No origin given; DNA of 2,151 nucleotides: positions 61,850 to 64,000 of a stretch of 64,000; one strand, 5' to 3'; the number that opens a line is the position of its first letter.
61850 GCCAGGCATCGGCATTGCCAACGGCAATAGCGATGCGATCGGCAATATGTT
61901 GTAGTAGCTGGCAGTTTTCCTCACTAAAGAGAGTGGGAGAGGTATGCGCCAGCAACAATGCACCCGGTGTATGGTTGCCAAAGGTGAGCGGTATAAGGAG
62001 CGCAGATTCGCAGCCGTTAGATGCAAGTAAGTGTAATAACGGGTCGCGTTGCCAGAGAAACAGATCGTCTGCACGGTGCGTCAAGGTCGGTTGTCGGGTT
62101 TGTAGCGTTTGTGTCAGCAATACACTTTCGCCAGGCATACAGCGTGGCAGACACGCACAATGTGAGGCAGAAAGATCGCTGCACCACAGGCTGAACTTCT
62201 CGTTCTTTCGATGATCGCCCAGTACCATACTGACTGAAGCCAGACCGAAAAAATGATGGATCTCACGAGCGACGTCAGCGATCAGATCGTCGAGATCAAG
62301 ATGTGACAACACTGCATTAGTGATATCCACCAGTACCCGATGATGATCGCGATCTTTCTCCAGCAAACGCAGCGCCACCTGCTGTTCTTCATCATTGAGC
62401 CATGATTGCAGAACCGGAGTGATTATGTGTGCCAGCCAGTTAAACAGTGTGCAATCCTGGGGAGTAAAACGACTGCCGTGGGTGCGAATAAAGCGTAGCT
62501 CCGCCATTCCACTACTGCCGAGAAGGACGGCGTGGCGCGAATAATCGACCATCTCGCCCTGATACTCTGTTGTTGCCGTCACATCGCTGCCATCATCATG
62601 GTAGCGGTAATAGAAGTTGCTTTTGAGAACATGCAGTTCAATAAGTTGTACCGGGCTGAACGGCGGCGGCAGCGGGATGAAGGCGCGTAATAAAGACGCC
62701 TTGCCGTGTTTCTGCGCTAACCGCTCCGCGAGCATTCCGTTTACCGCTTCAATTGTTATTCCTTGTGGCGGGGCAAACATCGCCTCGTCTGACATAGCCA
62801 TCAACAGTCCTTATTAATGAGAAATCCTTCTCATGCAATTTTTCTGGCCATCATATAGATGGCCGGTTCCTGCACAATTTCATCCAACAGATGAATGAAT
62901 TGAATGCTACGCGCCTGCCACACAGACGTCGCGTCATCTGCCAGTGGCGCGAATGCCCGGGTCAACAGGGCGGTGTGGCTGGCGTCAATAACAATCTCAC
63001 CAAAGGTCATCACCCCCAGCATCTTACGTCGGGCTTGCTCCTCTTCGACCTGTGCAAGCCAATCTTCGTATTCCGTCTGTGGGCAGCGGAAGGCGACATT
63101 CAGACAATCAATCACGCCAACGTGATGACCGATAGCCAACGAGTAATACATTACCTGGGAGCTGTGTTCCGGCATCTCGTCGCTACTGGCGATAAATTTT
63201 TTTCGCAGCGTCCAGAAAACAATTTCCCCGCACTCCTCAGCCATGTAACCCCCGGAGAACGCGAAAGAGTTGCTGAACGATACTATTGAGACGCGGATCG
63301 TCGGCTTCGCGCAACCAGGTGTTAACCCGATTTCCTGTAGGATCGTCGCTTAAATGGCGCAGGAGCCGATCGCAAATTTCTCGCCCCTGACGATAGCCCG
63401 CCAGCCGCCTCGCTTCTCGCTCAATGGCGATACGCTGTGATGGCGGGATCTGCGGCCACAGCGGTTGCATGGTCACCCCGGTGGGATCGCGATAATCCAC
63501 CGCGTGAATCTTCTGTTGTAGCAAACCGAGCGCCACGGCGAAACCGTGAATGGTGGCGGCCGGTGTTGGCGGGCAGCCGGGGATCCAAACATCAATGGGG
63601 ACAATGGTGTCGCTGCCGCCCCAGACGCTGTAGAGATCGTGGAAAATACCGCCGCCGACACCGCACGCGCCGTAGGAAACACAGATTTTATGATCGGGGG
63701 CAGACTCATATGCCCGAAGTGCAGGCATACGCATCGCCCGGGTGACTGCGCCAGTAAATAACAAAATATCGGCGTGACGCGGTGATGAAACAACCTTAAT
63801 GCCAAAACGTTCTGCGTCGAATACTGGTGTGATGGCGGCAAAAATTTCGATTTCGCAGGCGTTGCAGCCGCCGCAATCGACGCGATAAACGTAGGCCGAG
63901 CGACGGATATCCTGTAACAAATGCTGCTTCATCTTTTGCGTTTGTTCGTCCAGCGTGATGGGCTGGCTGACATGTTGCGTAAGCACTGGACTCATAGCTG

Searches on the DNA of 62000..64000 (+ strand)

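Call 11: search_dna_similar(query=window:62000-64000:+, collection=ecoli_genomes, mode=near, max_rows=6)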
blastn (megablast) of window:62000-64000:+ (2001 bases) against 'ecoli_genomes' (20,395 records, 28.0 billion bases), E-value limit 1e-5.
Records with a match: 4295; places in all: 4296; records where one place covers at least 80% of the query: 4284.
Genomes with a match: 4295 of 5426; with a place that covers at least 80% of the query: 4284. Places per genome that has any: lowest 1, median 1, highest 2. On chromosomes: 4296 places; on plasmids: 0.
Best place of each record, by identity: >=99% 33; 95-99% 4262.
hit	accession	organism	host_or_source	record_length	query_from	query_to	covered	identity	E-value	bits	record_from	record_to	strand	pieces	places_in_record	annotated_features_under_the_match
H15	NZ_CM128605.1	Escherichia coli strain E200086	Homo sapiens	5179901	1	2001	100%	99.8%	0e+0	3668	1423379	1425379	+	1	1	hyfR: DNA-binding transcriptional regulator HyfR | hyfI: hydrogenase 4 catalytic subunit HyfI | hyfJ: hydrogenase 4 assembly chaperone HyfJ | hyfH: hydrogenase 4 subunit H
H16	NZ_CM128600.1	Escherichia coli strain E400634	Homo sapiens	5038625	1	2001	100%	99.8%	0e+0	3668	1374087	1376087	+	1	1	hyfR: DNA-binding transcriptional regulator HyfR | hyfI: hydrogenase 4 catalytic subunit HyfI | hyfJ: hydrogenase 4 assembly chaperone HyfJ | hyfH: hydrogenase 4 subunit H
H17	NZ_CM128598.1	Escherichia coli strain E600003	Homo sapiens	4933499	1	2001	100%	99.8%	0e+0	3668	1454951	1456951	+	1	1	hyfR: DNA-binding transcriptional regulator HyfR | hyfI: hydrogenase 4 catalytic subunit HyfI | hyfJ: hydrogenase 4 assembly chaperone HyfJ | hyfH: hydrogenase 4 subunit H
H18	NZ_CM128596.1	Escherichia coli strain 100117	Homo sapiens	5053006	1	2001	100%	99.8%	0e+0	3668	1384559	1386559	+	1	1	hyfR: DNA-binding transcriptional regulator HyfR | hyfI: hydrogenase 4 catalytic subunit HyfI | hyfJ: hydrogenase 4 assembly chaperone HyfJ | hyfH: hydrogenase 4 subunit H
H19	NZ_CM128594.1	Escherichia coli strain 100248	Homo sapiens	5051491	1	2001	100%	99.8%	0e+0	3668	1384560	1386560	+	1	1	hyfR: DNA-binding transcriptional regulator HyfR | hyfI: hydrogenase 4 catalytic subunit HyfI | hyfJ: hydrogenase 4 assembly chaperone HyfJ | hyfH: hydrogenase 4 subunit H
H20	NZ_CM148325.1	Escherichia coli strain 24A16CRGN010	Homo sapiens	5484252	1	2001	100%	99.8%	0e+0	3668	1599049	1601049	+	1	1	hyfR: DNA-binding transcriptional regulator HyfR | hyfI: hydrogenase 4 catalytic subunit HyfI | hyfJ: hydrogenase 4 assembly chaperone HyfJ | hyfH: hydrogenase 4 subunit H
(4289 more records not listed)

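Call 13: get_annotated_region(hit=H15, flank=3000)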
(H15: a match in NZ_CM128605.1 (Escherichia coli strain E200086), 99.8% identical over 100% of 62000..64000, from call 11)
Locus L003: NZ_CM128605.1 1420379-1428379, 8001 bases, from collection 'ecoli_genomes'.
description: Escherichia coli strain E200086 chromosome, whole genome shotgun sequence
organism: Escherichia coli strain E200086 (NCBI taxid 562)
replicon: chromosome; assembly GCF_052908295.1
host: Homo sapiens; source: stool; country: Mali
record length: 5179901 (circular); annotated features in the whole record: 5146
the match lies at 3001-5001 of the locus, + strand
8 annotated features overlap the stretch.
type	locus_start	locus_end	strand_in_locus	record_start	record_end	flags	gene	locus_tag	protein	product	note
CDS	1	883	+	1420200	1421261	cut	yfgO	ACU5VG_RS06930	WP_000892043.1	AI-2E family transporter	-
CDS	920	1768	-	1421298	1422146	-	focB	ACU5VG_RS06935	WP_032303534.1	formate transporter FocB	-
CDS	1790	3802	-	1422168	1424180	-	hyfR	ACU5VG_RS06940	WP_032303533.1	DNA-binding transcriptional regulator HyfR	-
CDS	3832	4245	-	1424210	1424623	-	hyfJ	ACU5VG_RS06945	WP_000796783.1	hydrogenase 4 assembly chaperone HyfJ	-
CDS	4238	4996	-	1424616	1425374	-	hyfI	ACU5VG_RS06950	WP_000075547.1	hydrogenase 4 catalytic subunit HyfI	-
CDS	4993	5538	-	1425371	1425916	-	hyfH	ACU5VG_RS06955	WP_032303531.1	hydrogenase 4 subunit H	-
CDS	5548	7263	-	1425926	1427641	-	hyfG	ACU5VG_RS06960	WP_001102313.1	hydrogenase 4 catalytic subunit HyfG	-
CDS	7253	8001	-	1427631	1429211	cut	hyfF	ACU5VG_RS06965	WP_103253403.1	hydrogenase 4 subunit F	-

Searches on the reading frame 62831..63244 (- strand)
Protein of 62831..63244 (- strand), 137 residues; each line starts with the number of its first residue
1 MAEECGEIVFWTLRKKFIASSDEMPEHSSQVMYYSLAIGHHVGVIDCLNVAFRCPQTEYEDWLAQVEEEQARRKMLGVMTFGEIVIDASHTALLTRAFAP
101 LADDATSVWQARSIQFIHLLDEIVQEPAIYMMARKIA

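Call 20: search_protein_families(library=pfam, proteins=[window:62831-63244:-])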
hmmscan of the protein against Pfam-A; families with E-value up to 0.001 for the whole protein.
window:62831-63244:- (137 aa): 1 family
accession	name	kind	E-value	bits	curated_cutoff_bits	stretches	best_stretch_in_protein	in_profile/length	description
PF07450.16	HycH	-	1.4e-56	190.8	25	1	7-135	1-129/129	Formate hydrogenlyase maturation protein HycH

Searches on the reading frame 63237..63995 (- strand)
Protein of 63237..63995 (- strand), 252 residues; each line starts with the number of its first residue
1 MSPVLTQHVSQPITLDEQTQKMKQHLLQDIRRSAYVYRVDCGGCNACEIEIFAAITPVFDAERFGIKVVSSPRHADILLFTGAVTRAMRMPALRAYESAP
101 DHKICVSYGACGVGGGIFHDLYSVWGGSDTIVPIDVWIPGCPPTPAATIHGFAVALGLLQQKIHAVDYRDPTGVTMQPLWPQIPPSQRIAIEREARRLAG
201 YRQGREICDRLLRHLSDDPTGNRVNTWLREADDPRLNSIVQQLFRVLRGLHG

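Call 20: search_protein_families(library=pfam, proteins=[window:63237-63995:-])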
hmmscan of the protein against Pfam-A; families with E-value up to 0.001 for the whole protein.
window:63237-63995:- (252 aa): 1 family
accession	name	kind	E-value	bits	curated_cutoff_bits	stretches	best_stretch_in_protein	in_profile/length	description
PF01058.29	Oxidored_q6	-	4.2e-24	85.1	27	1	44-152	1-125/128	NADH ubiquinone oxidoreductase, 20 Kd subunit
